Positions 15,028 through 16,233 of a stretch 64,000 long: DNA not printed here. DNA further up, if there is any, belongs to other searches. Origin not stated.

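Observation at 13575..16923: HerA-like ATPase / COG1340 coiled-coil / V4R / Roadblock gene cluster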

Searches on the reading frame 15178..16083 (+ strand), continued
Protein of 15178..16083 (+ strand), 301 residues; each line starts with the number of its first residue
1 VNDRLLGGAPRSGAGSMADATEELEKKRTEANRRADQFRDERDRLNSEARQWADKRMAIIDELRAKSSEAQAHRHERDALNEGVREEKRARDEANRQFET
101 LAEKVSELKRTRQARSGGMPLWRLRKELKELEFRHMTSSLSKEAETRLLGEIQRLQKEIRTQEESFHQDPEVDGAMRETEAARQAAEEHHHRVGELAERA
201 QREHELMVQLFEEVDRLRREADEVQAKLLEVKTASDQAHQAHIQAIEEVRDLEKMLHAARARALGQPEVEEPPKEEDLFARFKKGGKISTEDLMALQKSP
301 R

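Call 61: predict_structure(alignment_id=A4)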
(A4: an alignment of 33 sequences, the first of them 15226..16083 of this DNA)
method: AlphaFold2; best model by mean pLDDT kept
length: 285 residues; sequences in the alignment: 33
mean_pLDDT: 90.5   pTM: 0.63
mean pLDDT of the five models: 90.5, 90.3, 90.1, 88.6, 87.9
residues with pLDDT >= 90: 198; 70-90: 69; 50-70: 18; < 50: 0
segments of 3 or more residues with pLDDT < 50: none
pLDDT, mean of each block of 10 residues (from residue 1): 83 95 97 98 98 98 98 98 95 82 84 92 88 93 89 91 97 98 98 98 98 98 96 93 83 56 76 76 62
secondary structure, 60 per line:
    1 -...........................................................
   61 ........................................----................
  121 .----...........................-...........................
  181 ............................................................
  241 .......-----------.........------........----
elements in order: H2-100 H105-121 H126-152 H154-247 H259-267 H274-281

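Call 64: fold_search(model_id=the predicted structure, library=pdb)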
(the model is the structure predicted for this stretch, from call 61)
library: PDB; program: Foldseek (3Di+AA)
matches with E <= 10: 559; with E <= 0.001: 0
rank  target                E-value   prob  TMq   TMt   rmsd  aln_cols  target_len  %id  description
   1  6ixf_A                1.5e-03  1.00  0.20  0.25  23.2       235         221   13  Crystal structure of SeMet apo SH3BP5 (P41) (released 2019-03-20)
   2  5xg2                  2.1e-03  1.00  0.29  0.34  20.2       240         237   19  Crystal structure of a coiled-coil segment (residues 345-468 and 694-814) of Pyrococcus yayanosii Smc (released 2017-06-07)
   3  6h2x                  1.0e-02  0.93  0.21  0.17  25.1       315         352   15  MukB coiled-coil elbow from E. coli (released 2019-03-06)
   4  5nnv_B                1.2e-02  1.00  0.63  0.77  11.8       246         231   10  Structure of a Bacillus subtilis Smc coiled coil middle fragment (released 2017-06-21)
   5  6ixf_B                1.2e-02  0.99  0.26  0.32  23.5       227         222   13  Crystal structure of SeMet apo SH3BP5 (P41) (released 2019-03-20)
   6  6ixv_A                1.2e-02  0.95  0.20  0.25  25.8       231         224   14  Crystal structure of SH3BP5-Rab11a (released 2019-03-20)
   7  6ixe                  1.3e-02  0.96  0.20  0.26  23.8       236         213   14  Crystal structure of SeMet apo SH3BP5 (I41) (released 2019-03-20)
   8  8wjo_B                1.6e-02  0.92  0.26  0.26  21.4       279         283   12  Cryo-EM structure of 8-subunit Smc5/6 arm region (released 2024-06-26)
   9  8i4v_B                1.9e-02  0.92  0.25  0.28  14.2       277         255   12  Cryo-EM structure of 5-subunit Smc5/6 arm region (released 2024-06-26)
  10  9mli_A                2.0e-02  1.00  0.41  0.06  18.7       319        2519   10  Xenorhabdus nematophilus XptA2 RBD C Chimera (released 2025-03-05)
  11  9y6s_7I               2.3e-02  0.97  0.32  0.04  19.2       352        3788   12  96-nm repeat of the Leishmania tarentolae doublet microtubule (released 2025-12-17)
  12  6ixv_D                2.3e-02  0.69  0.17  0.19  28.6       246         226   15  Crystal structure of SH3BP5-Rab11a (released 2019-03-20)
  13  3zx6_A                2.8e-02  1.00  0.47  0.45  14.5       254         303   12  Structure of Hamp(AF1503)-Tsr fusion - Hamp (A291V) mutant (released 2012-02-29)
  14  6ixg_B                2.8e-02  0.98  0.26  0.32  23.2       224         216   12  Crystal structure of native apo SH3BP5 (P41) (released 2019-03-20)
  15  5nnv_D                2.9e-02  1.00  0.65  0.73  14.5       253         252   11  Structure of a Bacillus subtilis Smc coiled coil middle fragment (released 2017-06-21)
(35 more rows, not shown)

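Call 71: find_related_loci(query=A5, collection=metagenome_contigs, flank=6000)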
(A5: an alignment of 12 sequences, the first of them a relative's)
Query A5 (288 aa) in metagenome_contigs; peptide patterns used: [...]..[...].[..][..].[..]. (x = any residue, [..] = any of these).
600 stretches matched a pattern (row limit reached: there are more); 408 encode a relative of the query (tblastn E <= 1e-3); the best 80 are kept; 80 distinct loci.
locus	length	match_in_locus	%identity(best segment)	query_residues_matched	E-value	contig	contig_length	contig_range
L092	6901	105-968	65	1-288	3e-116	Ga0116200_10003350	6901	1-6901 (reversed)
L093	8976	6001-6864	64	1-288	5e-103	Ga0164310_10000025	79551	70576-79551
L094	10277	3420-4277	55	3-288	1e-88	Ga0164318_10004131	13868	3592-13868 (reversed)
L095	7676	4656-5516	57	2-288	3e-87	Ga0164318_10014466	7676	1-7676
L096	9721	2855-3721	49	2-288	5e-86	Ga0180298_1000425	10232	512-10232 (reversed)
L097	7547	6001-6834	60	1-278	7e-86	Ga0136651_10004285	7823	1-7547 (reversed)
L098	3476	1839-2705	48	2-288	1e-80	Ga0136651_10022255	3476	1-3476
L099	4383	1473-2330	49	1-288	6e-79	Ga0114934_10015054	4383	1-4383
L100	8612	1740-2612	43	1-288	2e-76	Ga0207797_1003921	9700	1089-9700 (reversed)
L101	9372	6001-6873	42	1-288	4e-76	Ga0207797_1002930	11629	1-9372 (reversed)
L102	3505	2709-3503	59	20-284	5e-75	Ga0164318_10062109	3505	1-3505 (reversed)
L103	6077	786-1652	48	2-288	7e-74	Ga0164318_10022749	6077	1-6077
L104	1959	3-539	63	100-278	3e-58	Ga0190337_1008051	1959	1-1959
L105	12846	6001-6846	39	8-288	2e-56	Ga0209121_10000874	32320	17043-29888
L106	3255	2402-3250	39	5-286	4e-52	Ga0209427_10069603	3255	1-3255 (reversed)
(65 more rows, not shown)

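Call 87: search_protein_families(library=pfam, proteins=[P0253, P0257, P0292, P0318, P0283, P0261, P0250, P0263, P0319, P0432], max_evalue=0.001)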
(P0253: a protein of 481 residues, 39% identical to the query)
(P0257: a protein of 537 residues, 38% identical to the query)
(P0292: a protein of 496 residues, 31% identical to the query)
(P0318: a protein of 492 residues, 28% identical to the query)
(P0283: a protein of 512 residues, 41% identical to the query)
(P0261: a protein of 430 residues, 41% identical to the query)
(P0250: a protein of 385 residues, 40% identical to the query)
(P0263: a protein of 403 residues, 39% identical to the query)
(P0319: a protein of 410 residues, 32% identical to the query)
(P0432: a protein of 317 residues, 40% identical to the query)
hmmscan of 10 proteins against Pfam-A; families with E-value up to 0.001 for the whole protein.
P0253 (481 aa): 1 family
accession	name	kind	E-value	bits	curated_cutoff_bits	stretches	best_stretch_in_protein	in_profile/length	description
PF23435.1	DUF7121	-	1.2e-42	146.9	29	1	194-481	23-307/307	Family of unknown function (DUF7121)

P0257 (537 aa): 1 family
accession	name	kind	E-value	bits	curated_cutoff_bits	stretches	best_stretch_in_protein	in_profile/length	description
PF23435.1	DUF7121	-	1.6e-37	130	29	1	262-534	36-303/307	Family of unknown function (DUF7121)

P0292 (496 aa): 6 families
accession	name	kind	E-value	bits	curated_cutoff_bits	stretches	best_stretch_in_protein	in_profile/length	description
PF23435.1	DUF7121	-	4.5e-61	207.3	29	1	218-496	33-307/307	Family of unknown function (DUF7121)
PF00702.32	Hydrolase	-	1.1e-26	94.9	26.4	1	2-174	3-191/191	haloacid dehalogenase-like hydrolase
PF12710.13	HAD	-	8e-21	75.8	27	1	3-171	1-189/189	haloacid dehalogenase-like hydrolase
PF08282.18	Hydrolase_3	-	5.9e-09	36.5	20.9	1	135-198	184-248/255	haloacid dehalogenase-like hydrolase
PF06888.18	Put_Phosphatase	-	1.3e-07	31.7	27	1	1-112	1-114/234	Putative Phosphatase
PF13419.12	HAD_2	-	0.00014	22.4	23.8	1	3-177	1-175/178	Haloacid dehalogenase-like hydrolase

P0318 (492 aa): 6 families
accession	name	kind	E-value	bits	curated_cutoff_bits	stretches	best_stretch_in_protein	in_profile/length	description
PF23435.1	DUF7121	-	8.1e-43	147.4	29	1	228-490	44-303/307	Family of unknown function (DUF7121)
PF00702.32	Hydrolase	-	2.5e-25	90.4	26.4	1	2-166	4-185/191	haloacid dehalogenase-like hydrolase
PF12710.13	HAD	-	1.8e-23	84.4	27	1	2-167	1-187/189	haloacid dehalogenase-like hydrolase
PF08282.18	Hydrolase_3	-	3.7e-09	37.1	20.9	1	131-192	182-244/255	haloacid dehalogenase-like hydrolase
PF13419.12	HAD_2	-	4.5e-07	30.6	23.8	1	2-166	1-166/178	Haloacid dehalogenase-like hydrolase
PF06888.18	Put_Phosphatase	-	1.5e-05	25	27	0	1-93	2-96/234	Putative Phosphatase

P0283 (512 aa): 1 family
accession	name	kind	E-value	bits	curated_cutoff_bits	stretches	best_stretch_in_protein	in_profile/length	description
PF23435.1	DUF7121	-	3.8e-33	115.6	29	1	318-510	44-236/307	Family of unknown function (DUF7121)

P0261 (430 aa): 1 family
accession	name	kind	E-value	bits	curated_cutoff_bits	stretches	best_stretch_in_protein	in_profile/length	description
PF23435.1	DUF7121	-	2.5e-28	99.8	29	1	139-430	35-305/307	Family of unknown function (DUF7121)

P0250 (385 aa): 1 family
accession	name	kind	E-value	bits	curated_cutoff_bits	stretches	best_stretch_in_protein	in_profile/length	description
PF23435.1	DUF7121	-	2.3e-45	155.8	29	1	108-385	34-307/307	Family of unknown function (DUF7121)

P0263 (403 aa): 1 family
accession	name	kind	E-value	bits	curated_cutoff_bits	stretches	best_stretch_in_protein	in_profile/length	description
PF23435.1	DUF7121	-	1.4e-30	107.2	29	1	129-402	36-305/307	Family of unknown function (DUF7121)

P0319 (410 aa): 1 family
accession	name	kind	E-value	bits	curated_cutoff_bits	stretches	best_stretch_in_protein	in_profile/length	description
PF23435.1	DUF7121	-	1.6e-27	97.2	29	1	138-410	36-307/307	Family of unknown function (DUF7121)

P0432 (317 aa): 1 family
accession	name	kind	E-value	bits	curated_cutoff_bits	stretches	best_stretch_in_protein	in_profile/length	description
PF23435.1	DUF7121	-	1.5e-39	136.7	29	1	45-317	44-307/307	Family of unknown function (DUF7121)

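Call 89: list_cluster_members(proteins=[P0292, P0318, P0253, P0257])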
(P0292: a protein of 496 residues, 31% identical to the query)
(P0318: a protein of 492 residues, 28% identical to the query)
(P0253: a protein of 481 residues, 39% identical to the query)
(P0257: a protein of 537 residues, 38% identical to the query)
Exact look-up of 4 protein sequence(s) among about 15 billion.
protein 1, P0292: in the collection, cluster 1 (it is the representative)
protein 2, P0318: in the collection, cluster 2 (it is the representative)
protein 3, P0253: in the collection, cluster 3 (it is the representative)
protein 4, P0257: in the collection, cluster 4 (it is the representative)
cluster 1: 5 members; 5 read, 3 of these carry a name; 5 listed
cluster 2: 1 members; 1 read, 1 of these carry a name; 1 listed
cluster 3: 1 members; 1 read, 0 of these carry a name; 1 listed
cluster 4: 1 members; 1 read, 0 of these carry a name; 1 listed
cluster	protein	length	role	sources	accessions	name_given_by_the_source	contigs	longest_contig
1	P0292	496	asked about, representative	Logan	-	-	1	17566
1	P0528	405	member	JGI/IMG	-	uncharacterized coiled-coil DUF342 family protein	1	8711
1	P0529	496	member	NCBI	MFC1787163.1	phosphoserine phosphatase SerB [Halobacteriota archaeon]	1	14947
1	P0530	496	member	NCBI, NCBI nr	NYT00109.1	MAG: phosphoserine phosphatase SerB [Methanocellales archaeon] | phosphoserine phosphatase SerB [Methanocellales archaeon]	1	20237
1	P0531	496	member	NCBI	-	-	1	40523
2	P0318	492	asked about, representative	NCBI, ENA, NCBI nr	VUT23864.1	MAG: Phosphoserine phosphatase [Candidatus Methanolliviera sp. GoM_asphalt]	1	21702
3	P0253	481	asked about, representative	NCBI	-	-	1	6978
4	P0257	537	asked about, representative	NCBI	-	-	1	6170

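Call 91: search_protein_families(library=ncbifam, proteins=[P0292], max_evalue=0.001)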
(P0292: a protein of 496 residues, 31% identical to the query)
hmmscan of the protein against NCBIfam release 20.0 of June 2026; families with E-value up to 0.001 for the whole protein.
P0292 (496 aa): 20 families
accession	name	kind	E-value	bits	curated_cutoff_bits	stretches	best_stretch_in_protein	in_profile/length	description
TIGR00338.1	serB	equivalog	1.9e-70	236.9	144.15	1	2-205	16-219/219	phosphoserine phosphatase SerB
NF008350.0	PRK11133.1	equivalog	4.8e-55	187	413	1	2-201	112-311/324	phosphoserine phosphatase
TIGR01488.1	HAD-SF-IB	subfamily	6.4e-32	110.9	45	1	2-172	1-176/177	HAD-IB family phosphatase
TIGR01491.1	HAD-SF-IB-PSPlk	hypoth_equivalog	3.6e-22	79.1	151.9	1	2-189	6-198/201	phosphoserine phosphatase-like hydrolase, archaeal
TIGR01490.1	HAD-SF-IB-hyp1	subfamily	9.7e-22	78.2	98.3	1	3-176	2-193/202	HAD-IB family hydrolase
NF010109.0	PRK13582.1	equivalog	7e-11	42.2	133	1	3-190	4-181/205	bifunctional phosphoserine phosphatase/homoserine phosphotransferase ThrH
TIGR00099.1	Cof-subfamily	subfamily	3.3e-09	36.7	137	1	138-199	188-250/256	Cof-type HAD-IIB family hydrolase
NF002245.0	PRK01158.1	equivalog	4.3e-09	36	198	1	136-196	155-216/233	phosphoglycolate phosphatase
NF052360.1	HolPasePseu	equivalog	2.3e-08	34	280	1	72-190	89-208/218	histidinol-phosphatase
NF007821.0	PRK10530.1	equivalog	2.3e-08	33.6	274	1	136-201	197-263/272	pyridoxal phosphatase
TIGR01512.1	ATPase-IB2_Cd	subfamily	1e-07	31.1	313.5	1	153-200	382-431/494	cadmium family heavy metal-translocating P-type ATPase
TIGR01487.1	Pglycolate_arch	equivalog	1.2e-07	31.8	122.75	1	135-199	144-209/215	phosphoglycolate phosphatase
TIGR01494.1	ATPase_P-type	subfamily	2.1e-07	29.8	62.3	1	157-205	388-432/478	HAD-IC family P-type ATPase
NF008213.0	PRK10976.1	equivalog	5.2e-06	26.2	386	1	138-188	190-241/266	sugar/pyridoxal phosphate phosphatase YigL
TIGR01489.1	DKMTPPase-SF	subfamily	8.9e-06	25.9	81.55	1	2-167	3-175/188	MtnX-like HAD-IB family phosphatase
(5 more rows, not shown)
